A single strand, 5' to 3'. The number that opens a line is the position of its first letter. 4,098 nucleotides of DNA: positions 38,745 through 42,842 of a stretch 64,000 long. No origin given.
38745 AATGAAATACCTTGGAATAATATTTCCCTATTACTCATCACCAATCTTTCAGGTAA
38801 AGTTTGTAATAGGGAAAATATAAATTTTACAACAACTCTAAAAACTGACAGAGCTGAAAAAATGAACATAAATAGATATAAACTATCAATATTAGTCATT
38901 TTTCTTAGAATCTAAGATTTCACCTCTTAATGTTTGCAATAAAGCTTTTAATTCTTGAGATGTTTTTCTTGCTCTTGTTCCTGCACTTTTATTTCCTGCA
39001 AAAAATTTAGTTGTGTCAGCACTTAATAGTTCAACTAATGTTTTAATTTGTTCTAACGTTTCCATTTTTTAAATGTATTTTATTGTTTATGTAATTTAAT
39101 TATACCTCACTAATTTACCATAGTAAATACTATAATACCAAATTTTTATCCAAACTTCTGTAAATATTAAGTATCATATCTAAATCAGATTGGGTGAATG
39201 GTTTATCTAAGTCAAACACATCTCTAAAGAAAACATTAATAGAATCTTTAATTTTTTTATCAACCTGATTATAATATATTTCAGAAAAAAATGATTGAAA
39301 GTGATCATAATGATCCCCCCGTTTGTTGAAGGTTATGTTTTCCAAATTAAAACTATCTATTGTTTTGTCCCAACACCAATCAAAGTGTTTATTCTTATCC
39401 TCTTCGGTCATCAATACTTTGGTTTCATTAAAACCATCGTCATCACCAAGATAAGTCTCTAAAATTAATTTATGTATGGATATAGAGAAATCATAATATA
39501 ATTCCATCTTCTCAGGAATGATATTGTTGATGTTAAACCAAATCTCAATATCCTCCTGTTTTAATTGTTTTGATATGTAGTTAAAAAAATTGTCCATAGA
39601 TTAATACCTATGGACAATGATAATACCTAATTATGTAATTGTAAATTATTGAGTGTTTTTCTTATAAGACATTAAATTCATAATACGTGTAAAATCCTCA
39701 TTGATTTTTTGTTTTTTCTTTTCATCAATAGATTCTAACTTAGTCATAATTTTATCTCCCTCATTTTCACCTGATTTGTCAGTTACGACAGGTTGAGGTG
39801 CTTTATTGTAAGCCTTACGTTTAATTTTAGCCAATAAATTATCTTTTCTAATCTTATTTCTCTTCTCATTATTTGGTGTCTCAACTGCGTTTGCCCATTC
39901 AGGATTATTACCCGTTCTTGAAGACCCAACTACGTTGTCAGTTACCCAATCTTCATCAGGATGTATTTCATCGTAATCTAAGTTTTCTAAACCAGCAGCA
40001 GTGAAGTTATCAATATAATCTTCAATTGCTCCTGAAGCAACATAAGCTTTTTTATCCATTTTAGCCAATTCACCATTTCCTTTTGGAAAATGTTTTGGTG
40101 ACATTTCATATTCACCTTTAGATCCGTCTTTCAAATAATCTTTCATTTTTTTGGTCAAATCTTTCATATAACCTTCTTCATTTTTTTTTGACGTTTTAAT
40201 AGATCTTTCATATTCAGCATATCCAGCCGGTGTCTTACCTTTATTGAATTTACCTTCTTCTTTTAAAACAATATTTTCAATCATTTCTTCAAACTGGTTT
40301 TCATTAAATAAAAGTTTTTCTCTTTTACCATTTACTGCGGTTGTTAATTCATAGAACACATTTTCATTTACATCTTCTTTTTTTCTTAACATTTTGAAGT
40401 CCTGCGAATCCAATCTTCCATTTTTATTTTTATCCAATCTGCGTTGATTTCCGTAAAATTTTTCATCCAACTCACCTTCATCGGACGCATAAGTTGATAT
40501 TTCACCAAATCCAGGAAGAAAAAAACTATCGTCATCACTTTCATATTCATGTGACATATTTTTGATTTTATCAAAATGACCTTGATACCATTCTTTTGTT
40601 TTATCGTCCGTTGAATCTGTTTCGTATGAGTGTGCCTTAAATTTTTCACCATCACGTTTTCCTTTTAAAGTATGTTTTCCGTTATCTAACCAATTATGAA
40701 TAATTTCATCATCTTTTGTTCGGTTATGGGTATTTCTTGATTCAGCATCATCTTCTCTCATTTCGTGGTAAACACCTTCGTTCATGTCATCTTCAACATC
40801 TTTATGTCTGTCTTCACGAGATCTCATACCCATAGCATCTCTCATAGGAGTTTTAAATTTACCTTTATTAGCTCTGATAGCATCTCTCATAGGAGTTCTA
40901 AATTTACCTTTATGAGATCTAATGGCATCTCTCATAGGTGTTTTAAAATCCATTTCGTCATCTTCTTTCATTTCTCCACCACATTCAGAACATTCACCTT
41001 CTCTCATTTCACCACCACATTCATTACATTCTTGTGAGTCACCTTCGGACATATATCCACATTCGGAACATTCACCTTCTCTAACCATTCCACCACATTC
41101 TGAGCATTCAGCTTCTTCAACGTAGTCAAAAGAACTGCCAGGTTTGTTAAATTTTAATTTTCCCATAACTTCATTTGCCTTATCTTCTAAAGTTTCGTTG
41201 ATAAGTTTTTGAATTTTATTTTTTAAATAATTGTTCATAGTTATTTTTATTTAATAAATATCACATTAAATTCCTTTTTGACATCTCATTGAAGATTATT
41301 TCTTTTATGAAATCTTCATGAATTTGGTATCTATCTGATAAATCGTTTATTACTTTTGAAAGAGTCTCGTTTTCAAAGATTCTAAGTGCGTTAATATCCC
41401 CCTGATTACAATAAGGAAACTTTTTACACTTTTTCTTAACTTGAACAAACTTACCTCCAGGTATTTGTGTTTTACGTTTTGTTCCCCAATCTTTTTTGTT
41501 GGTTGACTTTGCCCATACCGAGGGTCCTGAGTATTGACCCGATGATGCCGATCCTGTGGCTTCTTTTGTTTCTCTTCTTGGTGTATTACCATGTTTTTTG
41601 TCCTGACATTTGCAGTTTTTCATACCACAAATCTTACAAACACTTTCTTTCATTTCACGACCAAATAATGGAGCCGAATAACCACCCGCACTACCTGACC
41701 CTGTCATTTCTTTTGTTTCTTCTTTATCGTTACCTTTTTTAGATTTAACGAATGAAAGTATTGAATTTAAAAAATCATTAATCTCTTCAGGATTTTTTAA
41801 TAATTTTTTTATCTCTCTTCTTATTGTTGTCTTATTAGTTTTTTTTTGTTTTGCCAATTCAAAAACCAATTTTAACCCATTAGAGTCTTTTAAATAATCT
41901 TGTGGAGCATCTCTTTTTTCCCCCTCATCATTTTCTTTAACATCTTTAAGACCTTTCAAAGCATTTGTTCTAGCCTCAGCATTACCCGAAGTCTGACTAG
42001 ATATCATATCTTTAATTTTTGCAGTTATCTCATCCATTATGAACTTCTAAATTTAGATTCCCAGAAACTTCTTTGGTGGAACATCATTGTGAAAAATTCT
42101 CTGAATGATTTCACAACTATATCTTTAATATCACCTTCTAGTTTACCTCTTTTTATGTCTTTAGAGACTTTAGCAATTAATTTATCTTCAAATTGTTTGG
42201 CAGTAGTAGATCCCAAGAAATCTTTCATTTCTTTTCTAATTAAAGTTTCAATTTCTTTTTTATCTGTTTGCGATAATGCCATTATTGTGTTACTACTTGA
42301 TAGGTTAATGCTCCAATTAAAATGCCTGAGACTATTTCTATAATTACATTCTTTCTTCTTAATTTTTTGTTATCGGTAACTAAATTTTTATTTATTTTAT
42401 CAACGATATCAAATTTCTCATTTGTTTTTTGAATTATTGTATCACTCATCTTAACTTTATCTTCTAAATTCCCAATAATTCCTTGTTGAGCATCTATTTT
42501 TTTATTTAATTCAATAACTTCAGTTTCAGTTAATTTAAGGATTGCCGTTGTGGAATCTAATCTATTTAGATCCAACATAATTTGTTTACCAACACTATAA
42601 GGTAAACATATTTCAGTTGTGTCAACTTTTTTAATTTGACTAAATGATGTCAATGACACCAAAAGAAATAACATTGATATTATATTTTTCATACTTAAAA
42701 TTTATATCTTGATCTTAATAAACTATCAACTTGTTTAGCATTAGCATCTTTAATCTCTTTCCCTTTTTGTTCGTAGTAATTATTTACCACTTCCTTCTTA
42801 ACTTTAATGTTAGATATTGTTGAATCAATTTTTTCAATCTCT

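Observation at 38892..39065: Unannotated 57-aa ORF resembling histone H1-like protein Hc1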

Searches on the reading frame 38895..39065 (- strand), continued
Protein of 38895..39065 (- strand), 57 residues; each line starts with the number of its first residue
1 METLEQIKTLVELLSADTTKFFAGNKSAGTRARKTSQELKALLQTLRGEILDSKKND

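Call 45: fold_search(model_id=the predicted structure, library=pdb)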
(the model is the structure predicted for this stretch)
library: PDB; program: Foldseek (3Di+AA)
matches with E <= 10: 147; with E <= 0.001: 0
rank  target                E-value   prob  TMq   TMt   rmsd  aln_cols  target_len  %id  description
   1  2kw6_MODEL_1_A        3.7e-01  0.98  0.77  0.69   1.4        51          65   20  Solution NMR Structure of Cyclin-dependent kinase 2-associated protein 1 (CDK2-associated protein 1; oral canc (released 2010-05-26)
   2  2m1l_MODEL_1_A        6.4e-01  0.91  0.69  0.59   2.7        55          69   22  Solution NMR Structure of Cyclin-dependent kinase 2-associated protein 2 (CDK2AP2, DOC-1R) from Homo sapiens,  (released 2013-01-09)
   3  4v1o_V                1.4e+00  0.23  0.47  0.32   4.5        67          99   18  Architecture of the RNA polymerase II-Mediator core transcription initiation complex (released 2015-02-04)
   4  8bf9_h                1.8e+00  0.77  0.75  0.41   1.6        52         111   19  Molecular view of ER membrane remodeling by the Sec61/TRAP translocon. (released 2023-11-01)
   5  3j7o_h                1.8e+00  0.51  0.67  0.34   3.6        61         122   23  Structure of the mammalian 60S ribosomal subunit (released 2014-09-03)
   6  1skv_A                2.0e+00  0.82  0.75  0.67   1.6        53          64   19  Crystal Structure of D-63 from Sulfolobus Spindle Virus 1 (released 2004-07-13)
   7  7oyd_h                2.1e+00  0.77  0.80  0.40   1.4        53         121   19  Cryo-EM structure of a rabbit 80S ribosome with zebrafish Dap1b (released 2022-07-20)
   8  3r84_O                2.1e+00  0.15  0.45  0.37   4.5        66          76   18  Structure of the Mediator head subcomplex Med11/22 (released 2011-04-27)
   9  3jag_h                2.3e+00  0.72  0.77  0.39   1.8        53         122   21  Structure of a mammalian ribosomal termination complex with ABCE1, eRF1(AAQ), and the UAA stop codon (released 2015-08-12)
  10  7vwc_A                2.3e+00  0.15  0.43  0.07   5.0        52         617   13  Cryo-EM structure of human very long-chain fatty acid ABC transporter ABCD1 (released 2022-05-18)
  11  8q7z_Bh               2.4e+00  0.69  0.77  0.39   1.8        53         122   21  Structure of the G. gallus 80S non-rotated ribosome (released 2024-08-28)
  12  6o8z_Z                2.4e+00  0.54  0.70  0.66   1.8        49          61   22  Cryo-EM image reconstruction of the 70S Ribosome Enterococcus faecalis Class04 (released 2020-09-16)
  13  7x0t_A                2.4e+00  0.14  0.44  0.06   4.9        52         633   13  Cryo-EM structure of human ABCD1 E630Q in the presence of C26:0-CoA and ATP (released 2023-03-22)
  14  5j0i                  2.8e+00  0.75  0.85  0.68   1.4        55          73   11  De novo design of protein homo-oligomers with modular hydrogen bond network-mediated specificity (released 2016-05-25)
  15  8p6p_N                2.8e+00  0.54  0.72  0.50   3.7        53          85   19  Mycoplasma pneumoniae small ribosomal subunit in chloramphenicol-treated cells (released 2024-11-20)
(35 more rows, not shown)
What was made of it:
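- The nearest shapes are dimeric hairpin and four-helix-bundle proteins (CDK2AP1, SSV1 D-63, Aqs1) and the rRNA-binding protein uL29 (call 45). The nearest structural shapes include Aqs1, a phage hairpin dimer that acts by binding a host regulator (call 45). Several of the closest hairpin shapes are ribosomal protein uL29 and its eukaryotic equivalent, which lie on rRNA (call 45). The structural matches have E-values above 0.3 and are generic for any helical hairpin (call 45).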

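Call 49: get_annotated_region(hit=H2, flank=5000)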
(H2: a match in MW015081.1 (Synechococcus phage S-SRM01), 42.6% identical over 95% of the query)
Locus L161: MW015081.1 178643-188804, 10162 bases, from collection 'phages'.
description: Synechococcus phage S-SRM01, complete genome.
organism: Synechococcus phage S-SRM01 (NCBI taxid 2781608)
taxonomy: Viruses; Duplodnaviria; Heunggongvirae; Uroviricota; Caudoviricetes; Kyanoviridae; Serangoonvirus; Serangoonvirus essarone
host: Synechococcus sp. KCZYC6; source: Serangoon Reservoir; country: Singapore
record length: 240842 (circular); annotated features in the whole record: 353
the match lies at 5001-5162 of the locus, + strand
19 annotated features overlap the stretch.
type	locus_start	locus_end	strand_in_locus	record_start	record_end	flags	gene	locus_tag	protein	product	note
CDS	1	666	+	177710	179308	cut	-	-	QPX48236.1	hypothetical protein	-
CDS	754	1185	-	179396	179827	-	-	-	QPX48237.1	NAD synthetase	-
CDS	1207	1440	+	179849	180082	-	-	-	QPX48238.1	hypothetical protein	-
CDS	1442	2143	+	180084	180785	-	-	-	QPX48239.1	hypothetical protein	-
CDS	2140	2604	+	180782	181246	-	-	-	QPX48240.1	lysin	-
CDS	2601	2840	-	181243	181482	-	-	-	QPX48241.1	hypothetical protein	-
CDS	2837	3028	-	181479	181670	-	-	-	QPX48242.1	hypothetical protein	-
CDS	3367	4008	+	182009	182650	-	-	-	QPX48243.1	hypothetical protein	gp214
CDS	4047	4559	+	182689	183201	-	-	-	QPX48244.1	hypothetical protein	-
CDS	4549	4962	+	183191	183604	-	-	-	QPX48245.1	hypothetical protein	-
CDS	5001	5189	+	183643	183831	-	-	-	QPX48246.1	histone H1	-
CDS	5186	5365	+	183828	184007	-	-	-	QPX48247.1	hypothetical protein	-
CDS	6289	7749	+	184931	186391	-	-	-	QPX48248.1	porin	-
CDS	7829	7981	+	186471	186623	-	-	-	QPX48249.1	hypothetical protein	-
CDS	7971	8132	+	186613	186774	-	-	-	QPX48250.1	hypothetical protein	-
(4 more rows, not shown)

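Call 55: find_encoding_contigs(protein=window:38895-39065:-, flank=3000, max_places=10)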
Protein seq(57 aa) (57 aa): 20 contigs read that carry it; 10 places shown.
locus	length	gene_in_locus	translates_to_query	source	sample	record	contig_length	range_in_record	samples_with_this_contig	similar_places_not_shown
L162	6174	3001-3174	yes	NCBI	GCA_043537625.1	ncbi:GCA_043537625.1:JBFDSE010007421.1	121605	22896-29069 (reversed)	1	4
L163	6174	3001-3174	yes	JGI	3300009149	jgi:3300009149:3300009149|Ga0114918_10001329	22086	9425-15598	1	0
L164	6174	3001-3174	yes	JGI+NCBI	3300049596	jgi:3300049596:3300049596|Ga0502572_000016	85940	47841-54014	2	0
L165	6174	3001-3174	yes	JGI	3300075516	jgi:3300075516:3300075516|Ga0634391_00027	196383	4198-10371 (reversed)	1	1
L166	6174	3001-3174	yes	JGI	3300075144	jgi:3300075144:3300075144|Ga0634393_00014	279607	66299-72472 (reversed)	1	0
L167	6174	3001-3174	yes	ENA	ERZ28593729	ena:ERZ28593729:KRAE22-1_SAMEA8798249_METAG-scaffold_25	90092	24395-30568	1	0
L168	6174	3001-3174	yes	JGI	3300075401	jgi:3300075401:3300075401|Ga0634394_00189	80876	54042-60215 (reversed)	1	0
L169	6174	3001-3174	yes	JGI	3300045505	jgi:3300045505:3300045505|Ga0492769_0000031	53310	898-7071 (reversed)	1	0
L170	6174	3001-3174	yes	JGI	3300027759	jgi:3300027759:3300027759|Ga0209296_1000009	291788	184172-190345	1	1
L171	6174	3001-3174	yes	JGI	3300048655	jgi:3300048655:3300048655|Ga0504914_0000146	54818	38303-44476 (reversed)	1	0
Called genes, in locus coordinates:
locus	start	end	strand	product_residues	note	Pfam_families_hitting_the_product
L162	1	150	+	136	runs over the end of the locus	-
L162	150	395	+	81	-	-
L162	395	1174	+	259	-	-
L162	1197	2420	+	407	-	PF00036:EF-hand_1 (faint), PF13202:EF-hand_5 (faint), PF13405:EF-hand_6 (faint), PF13499:EF-hand_7 (weak)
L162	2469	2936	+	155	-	-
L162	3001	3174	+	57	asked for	PF07432:Hc1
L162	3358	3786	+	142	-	-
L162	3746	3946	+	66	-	-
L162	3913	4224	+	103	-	-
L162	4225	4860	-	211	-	-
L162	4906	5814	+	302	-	PF00226:DnaJ, PF01556:DnaJ_C, PF00684:DnaJ_CXXCXGXG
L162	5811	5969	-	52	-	-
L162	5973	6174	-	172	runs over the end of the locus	-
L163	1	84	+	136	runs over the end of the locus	-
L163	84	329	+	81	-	-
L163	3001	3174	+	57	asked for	PF07432:Hc1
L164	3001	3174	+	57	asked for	PF07432:Hc1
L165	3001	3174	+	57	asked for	PF07432:Hc1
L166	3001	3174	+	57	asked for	PF07432:Hc1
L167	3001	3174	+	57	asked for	PF07432:Hc1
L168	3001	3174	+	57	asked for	PF07432:Hc1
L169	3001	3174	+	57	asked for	PF07432:Hc1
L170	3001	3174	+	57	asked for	PF07432:Hc1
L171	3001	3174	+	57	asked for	PF07432:Hc1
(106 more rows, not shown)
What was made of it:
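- Checked: Public gene callers already call this gene and tag it PF07432 (call 55).
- The exact sequence occurs in 1,465 index blocks (call 55).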

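Call 56: search_solved_structures(query=A1, max_evalue=1, show_alignments=2)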
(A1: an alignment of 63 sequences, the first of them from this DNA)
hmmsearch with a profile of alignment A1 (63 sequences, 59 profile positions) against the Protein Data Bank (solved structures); distinct sequences matched with E-value up to 1: 5.
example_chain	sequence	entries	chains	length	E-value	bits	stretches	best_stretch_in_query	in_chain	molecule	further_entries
1jfm_A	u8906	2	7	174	0.35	14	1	37-54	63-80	retinoic acid early transcript beta | Retinoic acid early-inducible protein 1-beta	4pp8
8gji_A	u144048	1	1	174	0.36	13.9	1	2-26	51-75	GCG binder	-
6g69_A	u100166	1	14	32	0.44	13.7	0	36-54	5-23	CC-Type2-IL-Sg-L17E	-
4h8g_A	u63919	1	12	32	0.57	13.3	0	36-48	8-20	CC-Hex-IL-22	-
4yv4_A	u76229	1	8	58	0.64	13.1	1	39-58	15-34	Spindle assembly abnormal protein 5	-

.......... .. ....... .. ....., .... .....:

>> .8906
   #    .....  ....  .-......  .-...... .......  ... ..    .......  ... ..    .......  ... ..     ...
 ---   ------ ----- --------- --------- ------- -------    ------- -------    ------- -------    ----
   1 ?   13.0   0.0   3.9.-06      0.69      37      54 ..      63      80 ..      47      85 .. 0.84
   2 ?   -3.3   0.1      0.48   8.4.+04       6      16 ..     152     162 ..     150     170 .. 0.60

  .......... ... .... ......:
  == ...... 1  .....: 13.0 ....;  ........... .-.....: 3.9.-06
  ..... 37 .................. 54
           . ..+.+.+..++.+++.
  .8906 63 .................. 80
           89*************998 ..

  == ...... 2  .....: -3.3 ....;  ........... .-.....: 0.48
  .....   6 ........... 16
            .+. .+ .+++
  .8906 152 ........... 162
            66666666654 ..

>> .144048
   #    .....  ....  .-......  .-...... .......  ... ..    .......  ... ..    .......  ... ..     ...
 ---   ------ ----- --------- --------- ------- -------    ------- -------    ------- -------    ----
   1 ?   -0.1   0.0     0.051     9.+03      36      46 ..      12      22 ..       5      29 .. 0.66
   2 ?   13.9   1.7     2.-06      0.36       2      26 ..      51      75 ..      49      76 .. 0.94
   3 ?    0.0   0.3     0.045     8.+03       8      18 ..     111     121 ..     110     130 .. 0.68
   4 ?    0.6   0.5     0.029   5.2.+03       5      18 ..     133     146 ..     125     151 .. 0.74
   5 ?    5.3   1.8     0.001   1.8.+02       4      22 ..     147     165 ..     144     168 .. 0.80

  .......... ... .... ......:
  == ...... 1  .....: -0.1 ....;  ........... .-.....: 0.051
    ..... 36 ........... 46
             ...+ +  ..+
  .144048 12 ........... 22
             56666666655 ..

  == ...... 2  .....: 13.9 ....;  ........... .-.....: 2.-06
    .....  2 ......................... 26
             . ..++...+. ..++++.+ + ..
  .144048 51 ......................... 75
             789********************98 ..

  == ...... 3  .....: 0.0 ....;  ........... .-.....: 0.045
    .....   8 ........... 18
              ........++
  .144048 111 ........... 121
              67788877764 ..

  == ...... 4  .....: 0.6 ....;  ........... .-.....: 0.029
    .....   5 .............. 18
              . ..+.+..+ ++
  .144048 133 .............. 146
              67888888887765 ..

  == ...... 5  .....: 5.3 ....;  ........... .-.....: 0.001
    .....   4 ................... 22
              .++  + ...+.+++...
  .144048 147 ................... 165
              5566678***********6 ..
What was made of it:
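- On Pfam PF07432 (Hc1 domain family): This is a prediction only, and no solved structure exists (call 56).
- Tried and rejected: A sequence search of the PDB with a family profile found no homologue (call 56).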

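Call 70: search_protein_families(library=padloc, proteins=[window:38895-39065:-], max_evalue=0.01)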
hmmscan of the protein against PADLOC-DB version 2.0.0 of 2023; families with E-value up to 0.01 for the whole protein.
seq(57 aa): 0 families

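Call 73: fold_search(model_id=the predicted structure, library=viral)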
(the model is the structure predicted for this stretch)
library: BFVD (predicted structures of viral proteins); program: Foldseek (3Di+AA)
matches with E <= 10: 217; with E <= 0.001: 0
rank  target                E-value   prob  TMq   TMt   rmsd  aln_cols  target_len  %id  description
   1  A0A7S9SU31            2.5e-02  1.00  0.88  0.68   0.8        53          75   43  Uncharacterized protein [Virus NIOZ-UU157]
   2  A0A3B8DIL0            1.7e-01  1.00  0.81  0.79   1.5        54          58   13  Uncharacterized protein [Citrobacter phage Maroon]
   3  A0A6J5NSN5            1.9e-01  1.00  0.84  0.65   1.4        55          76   31  Uncharacterized protein [uncultured Caudovirales phage]
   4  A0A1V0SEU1            2.1e-01  1.00  0.83  0.34   1.6        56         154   25  Uncharacterized protein [Hokovirus HKV1]
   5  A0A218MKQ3            3.7e-01  0.99  0.89  0.83   1.4        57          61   32  Histone H1 [uncultured virus]
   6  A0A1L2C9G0            4.9e-01  0.96  0.84  0.81   1.8        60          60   23  Histone H1 [Pseudomonas phage ZC08]
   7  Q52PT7                1.1e+00  0.60  0.68  0.63   2.9        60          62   20  Uncharacterized protein [Xanthomonas phage Xp15]
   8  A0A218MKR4            1.1e+00  0.75  0.68  0.47   2.5        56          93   34  Uncharacterized protein [uncultured virus]
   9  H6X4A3                1.2e+00  0.72  0.70  0.68   2.7        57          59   18  Uncharacterized protein [Klebsiella phage vB_KleM_RaK2]
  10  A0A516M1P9            1.3e+00  0.91  0.88  0.67   1.2        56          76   16  (no name in the UniProt tables at hand)
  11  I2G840                1.4e+00  0.66  0.69  0.44   2.9        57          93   18  Uncharacterized protein [Salmonella phage vB_SenS-Ent1]
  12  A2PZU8                1.6e+00  0.20  0.45  0.35   4.5        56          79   20  GfV-B52-ORF1 [Ichnoviriform fumiferanae]
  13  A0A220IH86            1.7e+00  0.69  0.67  0.69   1.5        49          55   16  (no name in the UniProt tables at hand)
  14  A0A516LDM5            1.7e+00  0.54  0.67  0.65   2.7        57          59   19  (no name in the UniProt tables at hand)
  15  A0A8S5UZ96            1.8e+00  0.87  0.67  0.79   0.7        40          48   20  Uncharacterized protein [Siphoviridae sp. ctPNJ4]
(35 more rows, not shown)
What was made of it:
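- Fold matches are non-significant and generic (calls 45, 73).
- Tried and rejected: A few viral proteins there are already named 'Histone H1' (calls 45, 73).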

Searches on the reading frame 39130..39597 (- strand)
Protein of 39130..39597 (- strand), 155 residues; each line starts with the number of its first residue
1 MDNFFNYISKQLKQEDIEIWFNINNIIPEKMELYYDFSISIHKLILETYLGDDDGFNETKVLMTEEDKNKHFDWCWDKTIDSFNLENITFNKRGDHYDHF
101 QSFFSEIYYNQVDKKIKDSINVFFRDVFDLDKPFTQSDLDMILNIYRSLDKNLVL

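Call 3: search_protein_families(library=pfam, proteins=[window:39130-39597:-], max_evalue=1)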
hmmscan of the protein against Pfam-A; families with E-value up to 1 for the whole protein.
window:39130-39597:- (155 aa): 0 families

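Call 4: search_protein_families(library=phrogs, proteins=[window:39130-39597:-], max_evalue=1)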
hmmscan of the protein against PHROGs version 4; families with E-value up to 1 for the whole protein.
window:39130-39597:- (155 aa): 2 families
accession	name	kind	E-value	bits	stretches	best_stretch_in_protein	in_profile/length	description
phrog_14483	-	unknown function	0.035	15.4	1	34-69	17-52/66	-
phrog_32483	-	unknown function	0.036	14.2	1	31-100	32-98/305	-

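Call 70: search_protein_families(library=padloc, proteins=[window:39130-39597:-], max_evalue=0.01)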
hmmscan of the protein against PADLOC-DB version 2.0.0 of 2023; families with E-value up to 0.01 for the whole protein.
window:39130-39597:- (155 aa): 1 family
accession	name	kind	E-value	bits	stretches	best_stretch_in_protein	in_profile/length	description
PDLC03470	REase_II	-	0.0094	13.6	0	48-128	7-87/266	Type II restriction enzyme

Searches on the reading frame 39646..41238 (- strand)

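Call 3: search_protein_families(library=pfam, proteins=[window:39646-41238:-], max_evalue=1)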
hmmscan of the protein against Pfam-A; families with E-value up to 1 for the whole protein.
window:39646-41238:- (530 aa): 8 families
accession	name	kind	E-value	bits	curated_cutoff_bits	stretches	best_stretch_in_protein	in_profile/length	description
PF12773.13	DZR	-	0.0018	18.9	27.3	2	57-93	1-37/45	Double zinc ribbon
PF07282.18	Cas12f1-like_TNB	-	0.021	15.4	26.3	1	68-93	28-53/60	Cas12f1-like, TNB domain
PF00036.39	EF-hand_1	-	0.029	14.4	25.4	1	267-286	8-27/29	EF hand domain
PF13499.12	EF-hand_7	-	0.043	14.6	30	1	267-290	10-35/67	EF-hand domain pair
PF13624.11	SurA_N_3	-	0.079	13.2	27.2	1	256-365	53-156/162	SurA-like N-terminal domain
PF13405.12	EF-hand_6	-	0.11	12.7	25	1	266-283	7-24/30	EF-hand domain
PF23455.1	DUF7129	-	0.25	11.5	30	1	56-79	13-38/45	Domain of unknown function (DUF7129)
PF20173.3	ZnF_RZ-type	-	0.93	9.6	27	0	72-88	23-39/54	RZ type zinc finger domain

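Call 4: search_protein_families(library=phrogs, proteins=[window:39646-41238:-], max_evalue=1)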
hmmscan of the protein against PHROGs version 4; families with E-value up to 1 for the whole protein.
window:39646-41238:- (530 aa): 0 families

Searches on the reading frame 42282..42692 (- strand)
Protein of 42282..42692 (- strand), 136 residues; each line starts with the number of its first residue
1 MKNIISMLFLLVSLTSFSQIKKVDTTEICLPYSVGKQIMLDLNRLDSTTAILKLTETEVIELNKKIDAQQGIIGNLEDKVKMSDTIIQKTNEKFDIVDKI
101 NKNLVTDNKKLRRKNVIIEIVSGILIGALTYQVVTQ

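Call 51: search_protein_families(library=pfam, proteins=[window:42282-42692:-], max_evalue=0.001)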
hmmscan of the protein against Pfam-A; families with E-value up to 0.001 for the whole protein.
window:42282-42692:- (136 aa): 1 family
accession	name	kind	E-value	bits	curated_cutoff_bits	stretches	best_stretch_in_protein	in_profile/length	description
PF10137.14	CAP12-PCTIR_TIR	-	0.00011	22.7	24.7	1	47-132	15-93/119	CAP12/Pycsar effector protein, TIR domain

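Call 52: search_protein_families(library=phrogs, proteins=[window:42282-42692:-], max_evalue=0.001)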
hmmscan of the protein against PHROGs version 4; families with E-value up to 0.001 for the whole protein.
window:42282-42692:- (136 aa): 1 family
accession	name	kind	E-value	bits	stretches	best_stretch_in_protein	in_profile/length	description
phrog_5448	-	tail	0.00099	17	0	51-103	1109-1161/3103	tail length tape measure protein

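Call 70: search_protein_families(library=padloc, proteins=[window:42282-42692:-], max_evalue=0.01)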
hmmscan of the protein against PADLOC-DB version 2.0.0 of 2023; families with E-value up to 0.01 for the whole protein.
window:42282-42692:- (136 aa): 0 families
